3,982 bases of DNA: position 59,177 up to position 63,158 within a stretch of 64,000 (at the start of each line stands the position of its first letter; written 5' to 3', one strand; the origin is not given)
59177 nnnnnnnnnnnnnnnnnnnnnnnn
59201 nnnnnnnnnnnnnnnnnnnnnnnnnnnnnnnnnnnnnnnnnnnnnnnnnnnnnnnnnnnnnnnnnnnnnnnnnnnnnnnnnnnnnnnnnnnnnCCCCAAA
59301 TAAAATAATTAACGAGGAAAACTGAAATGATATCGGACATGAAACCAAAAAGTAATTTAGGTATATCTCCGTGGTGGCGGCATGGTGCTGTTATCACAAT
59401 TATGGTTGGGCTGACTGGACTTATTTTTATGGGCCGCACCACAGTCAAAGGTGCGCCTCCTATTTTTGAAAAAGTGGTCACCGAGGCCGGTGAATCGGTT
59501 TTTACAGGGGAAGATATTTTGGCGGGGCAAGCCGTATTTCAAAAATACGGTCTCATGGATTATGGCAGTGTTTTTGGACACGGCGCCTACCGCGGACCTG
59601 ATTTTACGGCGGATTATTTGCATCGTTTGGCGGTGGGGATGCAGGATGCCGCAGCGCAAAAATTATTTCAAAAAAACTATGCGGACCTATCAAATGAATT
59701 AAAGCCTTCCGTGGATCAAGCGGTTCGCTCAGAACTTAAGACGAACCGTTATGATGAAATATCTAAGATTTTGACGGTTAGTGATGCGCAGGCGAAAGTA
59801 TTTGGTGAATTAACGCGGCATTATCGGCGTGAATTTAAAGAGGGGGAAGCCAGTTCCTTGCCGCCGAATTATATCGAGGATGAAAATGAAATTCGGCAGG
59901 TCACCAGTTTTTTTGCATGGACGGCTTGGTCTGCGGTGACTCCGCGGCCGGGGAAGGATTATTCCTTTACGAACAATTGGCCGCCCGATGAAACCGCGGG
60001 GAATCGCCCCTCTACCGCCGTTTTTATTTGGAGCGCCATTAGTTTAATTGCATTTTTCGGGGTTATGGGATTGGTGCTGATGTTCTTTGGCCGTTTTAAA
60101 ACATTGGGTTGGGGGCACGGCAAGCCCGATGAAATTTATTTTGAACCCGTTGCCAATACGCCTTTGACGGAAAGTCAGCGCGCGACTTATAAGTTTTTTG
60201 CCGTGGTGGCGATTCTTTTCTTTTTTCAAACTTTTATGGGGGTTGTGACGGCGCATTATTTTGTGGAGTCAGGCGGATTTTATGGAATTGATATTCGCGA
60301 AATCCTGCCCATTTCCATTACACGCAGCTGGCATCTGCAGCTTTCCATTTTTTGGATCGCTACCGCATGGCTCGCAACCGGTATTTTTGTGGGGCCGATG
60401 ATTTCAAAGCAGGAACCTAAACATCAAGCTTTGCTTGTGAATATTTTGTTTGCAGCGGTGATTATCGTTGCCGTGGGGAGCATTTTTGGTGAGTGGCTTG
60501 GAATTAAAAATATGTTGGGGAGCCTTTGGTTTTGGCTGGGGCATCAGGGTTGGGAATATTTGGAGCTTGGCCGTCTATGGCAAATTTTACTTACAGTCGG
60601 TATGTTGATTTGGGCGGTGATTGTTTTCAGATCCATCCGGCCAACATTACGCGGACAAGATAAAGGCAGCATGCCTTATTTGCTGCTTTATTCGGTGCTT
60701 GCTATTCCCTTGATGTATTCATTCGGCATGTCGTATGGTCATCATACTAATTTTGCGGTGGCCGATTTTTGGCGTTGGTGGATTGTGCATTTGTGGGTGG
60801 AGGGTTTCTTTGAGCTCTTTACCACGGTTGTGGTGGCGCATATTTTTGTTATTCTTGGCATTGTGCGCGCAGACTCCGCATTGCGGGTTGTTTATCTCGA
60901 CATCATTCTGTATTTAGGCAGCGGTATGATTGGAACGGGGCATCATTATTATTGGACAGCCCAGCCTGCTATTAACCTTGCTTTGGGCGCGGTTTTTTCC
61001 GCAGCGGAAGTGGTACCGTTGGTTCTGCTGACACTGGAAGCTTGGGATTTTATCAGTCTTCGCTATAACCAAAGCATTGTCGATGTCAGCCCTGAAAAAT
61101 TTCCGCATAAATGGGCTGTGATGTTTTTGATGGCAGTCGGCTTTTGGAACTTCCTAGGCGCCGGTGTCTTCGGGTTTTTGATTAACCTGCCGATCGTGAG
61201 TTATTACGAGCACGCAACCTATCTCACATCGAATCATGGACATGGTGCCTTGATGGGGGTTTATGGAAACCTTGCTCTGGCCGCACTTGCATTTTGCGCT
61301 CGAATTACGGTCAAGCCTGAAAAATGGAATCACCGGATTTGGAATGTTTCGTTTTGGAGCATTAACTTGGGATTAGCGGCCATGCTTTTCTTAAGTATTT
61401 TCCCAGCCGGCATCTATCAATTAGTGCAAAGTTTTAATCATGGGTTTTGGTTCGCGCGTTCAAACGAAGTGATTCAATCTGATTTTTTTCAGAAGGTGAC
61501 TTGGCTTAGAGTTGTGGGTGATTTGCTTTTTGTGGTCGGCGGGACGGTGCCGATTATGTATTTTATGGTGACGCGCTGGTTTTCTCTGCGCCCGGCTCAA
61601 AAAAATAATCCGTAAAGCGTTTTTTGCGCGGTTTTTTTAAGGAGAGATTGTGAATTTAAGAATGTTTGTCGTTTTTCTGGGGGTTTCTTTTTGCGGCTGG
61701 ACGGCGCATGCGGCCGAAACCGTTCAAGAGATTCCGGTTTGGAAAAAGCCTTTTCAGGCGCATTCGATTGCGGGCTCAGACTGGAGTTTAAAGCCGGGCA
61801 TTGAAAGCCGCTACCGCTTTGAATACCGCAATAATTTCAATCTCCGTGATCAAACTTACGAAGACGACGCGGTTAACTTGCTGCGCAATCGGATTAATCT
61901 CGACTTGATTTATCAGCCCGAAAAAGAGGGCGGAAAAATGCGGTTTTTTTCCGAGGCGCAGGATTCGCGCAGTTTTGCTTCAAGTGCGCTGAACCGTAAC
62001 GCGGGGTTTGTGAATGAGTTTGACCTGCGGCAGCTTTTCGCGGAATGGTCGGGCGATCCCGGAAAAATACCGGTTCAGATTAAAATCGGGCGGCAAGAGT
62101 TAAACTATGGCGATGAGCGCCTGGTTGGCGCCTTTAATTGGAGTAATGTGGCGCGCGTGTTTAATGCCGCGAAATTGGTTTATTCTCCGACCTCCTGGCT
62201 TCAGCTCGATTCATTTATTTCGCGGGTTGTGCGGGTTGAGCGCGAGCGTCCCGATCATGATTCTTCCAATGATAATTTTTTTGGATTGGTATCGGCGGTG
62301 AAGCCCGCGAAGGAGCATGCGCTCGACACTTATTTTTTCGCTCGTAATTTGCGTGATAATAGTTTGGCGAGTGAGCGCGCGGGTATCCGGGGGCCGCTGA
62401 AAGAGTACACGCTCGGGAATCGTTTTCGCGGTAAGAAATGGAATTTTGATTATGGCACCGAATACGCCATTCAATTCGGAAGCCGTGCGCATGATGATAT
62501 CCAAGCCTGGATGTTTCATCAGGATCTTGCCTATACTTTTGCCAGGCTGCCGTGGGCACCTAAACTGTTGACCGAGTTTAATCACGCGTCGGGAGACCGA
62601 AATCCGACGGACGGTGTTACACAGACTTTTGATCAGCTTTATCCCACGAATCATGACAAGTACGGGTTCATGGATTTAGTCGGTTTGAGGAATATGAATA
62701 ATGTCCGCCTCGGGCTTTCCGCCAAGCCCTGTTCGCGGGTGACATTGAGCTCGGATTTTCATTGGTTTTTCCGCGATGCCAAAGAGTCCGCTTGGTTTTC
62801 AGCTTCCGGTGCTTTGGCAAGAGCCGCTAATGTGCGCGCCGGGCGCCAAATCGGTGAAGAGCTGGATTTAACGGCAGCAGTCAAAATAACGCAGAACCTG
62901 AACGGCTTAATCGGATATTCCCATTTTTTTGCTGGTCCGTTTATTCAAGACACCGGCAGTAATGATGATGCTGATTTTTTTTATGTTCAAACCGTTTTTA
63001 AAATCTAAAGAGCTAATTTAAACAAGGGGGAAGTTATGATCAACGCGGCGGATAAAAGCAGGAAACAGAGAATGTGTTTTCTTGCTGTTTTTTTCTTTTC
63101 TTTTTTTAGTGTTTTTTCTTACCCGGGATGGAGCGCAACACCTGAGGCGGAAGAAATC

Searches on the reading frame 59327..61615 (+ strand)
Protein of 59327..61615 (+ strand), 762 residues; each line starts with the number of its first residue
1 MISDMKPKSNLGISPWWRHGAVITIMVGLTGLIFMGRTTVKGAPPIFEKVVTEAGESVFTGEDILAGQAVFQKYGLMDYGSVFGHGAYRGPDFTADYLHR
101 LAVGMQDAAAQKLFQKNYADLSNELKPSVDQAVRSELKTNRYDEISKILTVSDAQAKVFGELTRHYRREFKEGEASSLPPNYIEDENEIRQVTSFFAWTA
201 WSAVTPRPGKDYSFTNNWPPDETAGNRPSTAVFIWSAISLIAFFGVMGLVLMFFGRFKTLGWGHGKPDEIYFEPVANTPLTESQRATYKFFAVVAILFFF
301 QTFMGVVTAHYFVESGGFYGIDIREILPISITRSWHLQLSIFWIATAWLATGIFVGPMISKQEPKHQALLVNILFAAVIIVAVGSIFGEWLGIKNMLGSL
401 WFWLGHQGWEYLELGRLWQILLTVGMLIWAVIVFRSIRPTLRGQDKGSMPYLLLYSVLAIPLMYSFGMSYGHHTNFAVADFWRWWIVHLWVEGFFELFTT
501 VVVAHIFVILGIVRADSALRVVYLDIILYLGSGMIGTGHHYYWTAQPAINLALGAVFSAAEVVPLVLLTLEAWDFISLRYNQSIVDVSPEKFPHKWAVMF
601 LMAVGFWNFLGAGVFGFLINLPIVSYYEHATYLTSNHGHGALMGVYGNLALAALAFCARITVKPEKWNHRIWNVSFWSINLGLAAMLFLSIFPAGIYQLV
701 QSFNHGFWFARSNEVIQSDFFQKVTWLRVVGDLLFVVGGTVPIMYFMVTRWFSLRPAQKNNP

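Call 7: search_protein_families(library=ncbifam, proteins=[window:59327-61615:+])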
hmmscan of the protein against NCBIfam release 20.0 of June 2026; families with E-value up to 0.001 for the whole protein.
window:59327-61615:+ (762 aa): 0 families

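Call 8: search_protein_families(library=pfam, proteins=[window:59327-61615:+])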
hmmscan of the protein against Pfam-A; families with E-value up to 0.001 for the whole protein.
window:59327-61615:+ (762 aa): 2 families
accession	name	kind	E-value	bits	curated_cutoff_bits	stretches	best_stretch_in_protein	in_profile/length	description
PF22085.1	NorB_cytochrome_c-like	-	2.7e-63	214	29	1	48-220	2-181/181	Nitric oxide reductase subunit B, cytochrome c-like domain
PF00115.25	COX1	-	9.4e-53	180.1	34.8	1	286-733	2-435/436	Cytochrome C and Quinol oxidase polypeptide I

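Call 66: find_encoding_contigs(protein=window:59327-61615:+, flank=10000, max_places=3)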
Protein window:59327-61615:+ (762 aa): no gene with exactly this product is on record in the collection.

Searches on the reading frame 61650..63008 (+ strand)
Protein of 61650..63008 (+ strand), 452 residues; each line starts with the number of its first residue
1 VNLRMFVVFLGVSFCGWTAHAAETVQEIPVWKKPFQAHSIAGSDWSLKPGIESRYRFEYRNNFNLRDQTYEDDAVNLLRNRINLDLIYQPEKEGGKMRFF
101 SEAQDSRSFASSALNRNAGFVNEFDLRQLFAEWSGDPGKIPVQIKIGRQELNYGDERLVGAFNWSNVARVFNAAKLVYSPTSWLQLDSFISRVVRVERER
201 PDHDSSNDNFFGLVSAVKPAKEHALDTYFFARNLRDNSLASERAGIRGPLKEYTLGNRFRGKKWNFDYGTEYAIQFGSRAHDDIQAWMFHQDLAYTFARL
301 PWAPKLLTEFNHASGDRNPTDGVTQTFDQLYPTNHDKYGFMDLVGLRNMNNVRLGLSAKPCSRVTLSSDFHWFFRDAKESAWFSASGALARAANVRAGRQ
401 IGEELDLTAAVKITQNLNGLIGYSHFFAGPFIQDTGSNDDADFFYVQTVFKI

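Call 7: search_protein_families(library=ncbifam, proteins=[window:61650-63008:+])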
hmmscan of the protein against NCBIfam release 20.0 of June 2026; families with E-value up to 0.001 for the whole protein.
window:61650-63008:+ (452 aa): 0 families

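Call 8: search_protein_families(library=pfam, proteins=[window:61650-63008:+])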
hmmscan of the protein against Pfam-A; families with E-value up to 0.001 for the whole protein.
window:61650-63008:+ (452 aa): 1 family
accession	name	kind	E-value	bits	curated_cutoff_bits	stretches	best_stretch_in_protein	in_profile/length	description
PF13372.12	Alginate_exp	-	6.2e-77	259.5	25.2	1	49-441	5-390/395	Alginate export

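Call 64: find_encoding_contigs(protein=window:61650-63008:+, flank=10000, max_places=3)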
Protein window:61650-63008:+ (452 aa): no gene with exactly this product is on record in the collection.
